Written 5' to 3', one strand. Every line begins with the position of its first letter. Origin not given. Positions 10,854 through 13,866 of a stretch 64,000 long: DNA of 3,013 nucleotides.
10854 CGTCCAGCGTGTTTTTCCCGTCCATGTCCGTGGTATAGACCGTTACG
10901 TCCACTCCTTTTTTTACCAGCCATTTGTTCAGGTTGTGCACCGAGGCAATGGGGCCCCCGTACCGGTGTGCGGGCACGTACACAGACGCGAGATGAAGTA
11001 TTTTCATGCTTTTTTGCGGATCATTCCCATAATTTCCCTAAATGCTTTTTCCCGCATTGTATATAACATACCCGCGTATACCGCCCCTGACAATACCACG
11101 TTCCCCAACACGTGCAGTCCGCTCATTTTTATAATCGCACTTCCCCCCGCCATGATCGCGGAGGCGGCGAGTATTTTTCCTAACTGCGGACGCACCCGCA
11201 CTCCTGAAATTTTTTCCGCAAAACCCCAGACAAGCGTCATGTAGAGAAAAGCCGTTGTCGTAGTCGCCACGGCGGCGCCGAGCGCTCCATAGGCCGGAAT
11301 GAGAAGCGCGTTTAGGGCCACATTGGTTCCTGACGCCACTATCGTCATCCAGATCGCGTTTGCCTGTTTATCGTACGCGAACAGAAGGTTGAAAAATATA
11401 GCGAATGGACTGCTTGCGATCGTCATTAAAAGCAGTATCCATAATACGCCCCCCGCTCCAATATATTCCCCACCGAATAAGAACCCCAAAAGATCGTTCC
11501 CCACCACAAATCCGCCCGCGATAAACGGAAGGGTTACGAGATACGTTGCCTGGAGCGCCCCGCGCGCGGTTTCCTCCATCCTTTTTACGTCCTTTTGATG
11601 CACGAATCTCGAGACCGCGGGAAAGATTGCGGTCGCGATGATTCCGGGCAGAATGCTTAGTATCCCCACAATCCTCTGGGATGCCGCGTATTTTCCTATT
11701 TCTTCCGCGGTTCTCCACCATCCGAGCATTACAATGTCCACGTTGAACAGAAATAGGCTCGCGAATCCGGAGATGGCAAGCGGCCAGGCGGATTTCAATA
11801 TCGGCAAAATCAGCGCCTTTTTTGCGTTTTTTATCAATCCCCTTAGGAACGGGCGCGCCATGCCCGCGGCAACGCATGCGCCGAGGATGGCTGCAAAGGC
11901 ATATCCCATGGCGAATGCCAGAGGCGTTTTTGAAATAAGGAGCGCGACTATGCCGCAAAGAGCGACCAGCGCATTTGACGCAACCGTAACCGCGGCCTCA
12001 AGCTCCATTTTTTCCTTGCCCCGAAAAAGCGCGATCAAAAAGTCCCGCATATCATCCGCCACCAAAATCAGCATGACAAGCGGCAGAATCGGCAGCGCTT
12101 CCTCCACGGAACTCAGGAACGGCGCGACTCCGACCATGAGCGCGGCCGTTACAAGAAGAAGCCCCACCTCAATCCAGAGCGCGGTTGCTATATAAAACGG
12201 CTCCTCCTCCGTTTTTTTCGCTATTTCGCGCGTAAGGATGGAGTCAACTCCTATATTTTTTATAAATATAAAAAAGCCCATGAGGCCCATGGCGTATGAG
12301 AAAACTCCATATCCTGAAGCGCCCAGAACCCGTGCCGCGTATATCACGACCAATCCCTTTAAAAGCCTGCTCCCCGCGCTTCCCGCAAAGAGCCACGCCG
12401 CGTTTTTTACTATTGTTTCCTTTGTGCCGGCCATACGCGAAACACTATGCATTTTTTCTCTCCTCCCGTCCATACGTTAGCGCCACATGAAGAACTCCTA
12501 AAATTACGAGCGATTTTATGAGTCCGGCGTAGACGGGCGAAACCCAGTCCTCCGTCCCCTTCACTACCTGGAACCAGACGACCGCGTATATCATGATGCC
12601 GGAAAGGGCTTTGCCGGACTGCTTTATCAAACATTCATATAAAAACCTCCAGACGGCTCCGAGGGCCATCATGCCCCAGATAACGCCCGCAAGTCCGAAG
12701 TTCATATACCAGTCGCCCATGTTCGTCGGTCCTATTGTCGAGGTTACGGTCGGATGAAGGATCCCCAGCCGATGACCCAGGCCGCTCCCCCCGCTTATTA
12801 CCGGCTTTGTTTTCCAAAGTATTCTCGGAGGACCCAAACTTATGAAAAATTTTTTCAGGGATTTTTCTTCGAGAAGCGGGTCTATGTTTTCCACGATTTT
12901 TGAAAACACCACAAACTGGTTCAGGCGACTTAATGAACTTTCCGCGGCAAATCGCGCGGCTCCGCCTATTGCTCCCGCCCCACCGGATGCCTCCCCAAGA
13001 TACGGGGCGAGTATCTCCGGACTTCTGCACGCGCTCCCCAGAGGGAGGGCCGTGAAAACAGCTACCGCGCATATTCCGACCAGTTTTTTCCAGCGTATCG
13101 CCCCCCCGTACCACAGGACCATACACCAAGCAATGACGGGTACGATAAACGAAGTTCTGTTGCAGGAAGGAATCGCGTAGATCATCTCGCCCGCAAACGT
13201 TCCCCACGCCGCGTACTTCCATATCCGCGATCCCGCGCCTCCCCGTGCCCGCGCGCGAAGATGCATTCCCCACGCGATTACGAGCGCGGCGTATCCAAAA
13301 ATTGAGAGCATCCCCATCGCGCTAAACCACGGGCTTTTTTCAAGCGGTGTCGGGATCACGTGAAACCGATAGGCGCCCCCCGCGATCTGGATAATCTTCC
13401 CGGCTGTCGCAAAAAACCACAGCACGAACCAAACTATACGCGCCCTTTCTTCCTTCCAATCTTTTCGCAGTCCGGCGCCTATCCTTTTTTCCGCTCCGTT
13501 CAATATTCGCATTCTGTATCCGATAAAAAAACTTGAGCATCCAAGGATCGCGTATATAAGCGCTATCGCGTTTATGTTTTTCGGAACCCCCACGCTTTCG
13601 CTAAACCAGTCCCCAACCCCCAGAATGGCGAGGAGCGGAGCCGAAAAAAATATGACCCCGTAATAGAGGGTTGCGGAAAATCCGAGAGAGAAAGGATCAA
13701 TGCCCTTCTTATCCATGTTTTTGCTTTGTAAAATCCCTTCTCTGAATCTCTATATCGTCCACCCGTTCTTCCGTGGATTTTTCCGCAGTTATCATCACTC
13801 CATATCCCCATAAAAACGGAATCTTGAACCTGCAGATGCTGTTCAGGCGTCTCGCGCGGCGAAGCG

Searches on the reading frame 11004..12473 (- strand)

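Call 9: search_protein_families(library=pfam, proteins=[window:11004-12473:-], max_evalue=0.0001)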
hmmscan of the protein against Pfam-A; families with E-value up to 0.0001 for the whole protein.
window:11004-12473:- (489 aa): 3 families
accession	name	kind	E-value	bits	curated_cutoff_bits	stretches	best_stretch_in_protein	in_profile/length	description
PF01943.22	Polysacc_synt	-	8e-35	121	28.2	1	21-290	1-273/274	Polysaccharide biosynthesis protein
PF13440.11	Polysacc_synt_3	-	5.2e-21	75.6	23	1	47-337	3-288/293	Polysaccharide biosynthesis protein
PF03023.19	MurJ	-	7.8e-09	35.1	27.4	1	168-439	135-420/451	Lipid II flippase MurJ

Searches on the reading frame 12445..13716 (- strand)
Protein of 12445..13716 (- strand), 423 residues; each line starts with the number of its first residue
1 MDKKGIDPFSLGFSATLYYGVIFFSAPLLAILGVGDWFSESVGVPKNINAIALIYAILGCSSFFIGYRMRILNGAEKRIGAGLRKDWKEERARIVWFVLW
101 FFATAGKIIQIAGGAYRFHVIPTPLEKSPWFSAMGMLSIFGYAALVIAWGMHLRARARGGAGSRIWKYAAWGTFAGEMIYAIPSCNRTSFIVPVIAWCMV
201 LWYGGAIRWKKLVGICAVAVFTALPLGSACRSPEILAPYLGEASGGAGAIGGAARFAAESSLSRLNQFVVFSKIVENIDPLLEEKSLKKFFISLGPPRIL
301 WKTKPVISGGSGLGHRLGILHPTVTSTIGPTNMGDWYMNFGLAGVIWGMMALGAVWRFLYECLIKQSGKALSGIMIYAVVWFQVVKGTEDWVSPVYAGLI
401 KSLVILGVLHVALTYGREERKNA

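Call 9: search_protein_families(library=pfam, proteins=[window:12445-13716:-], max_evalue=0.0001)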
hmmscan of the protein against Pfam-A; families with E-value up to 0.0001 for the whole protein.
window:12445-13716:- (423 aa): 1 family
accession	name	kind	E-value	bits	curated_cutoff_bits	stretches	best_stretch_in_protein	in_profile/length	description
PF01901.21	O_anti_polymase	-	2e-09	37.7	24.2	0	325-384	262-318/335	Putative O-antigen polymerase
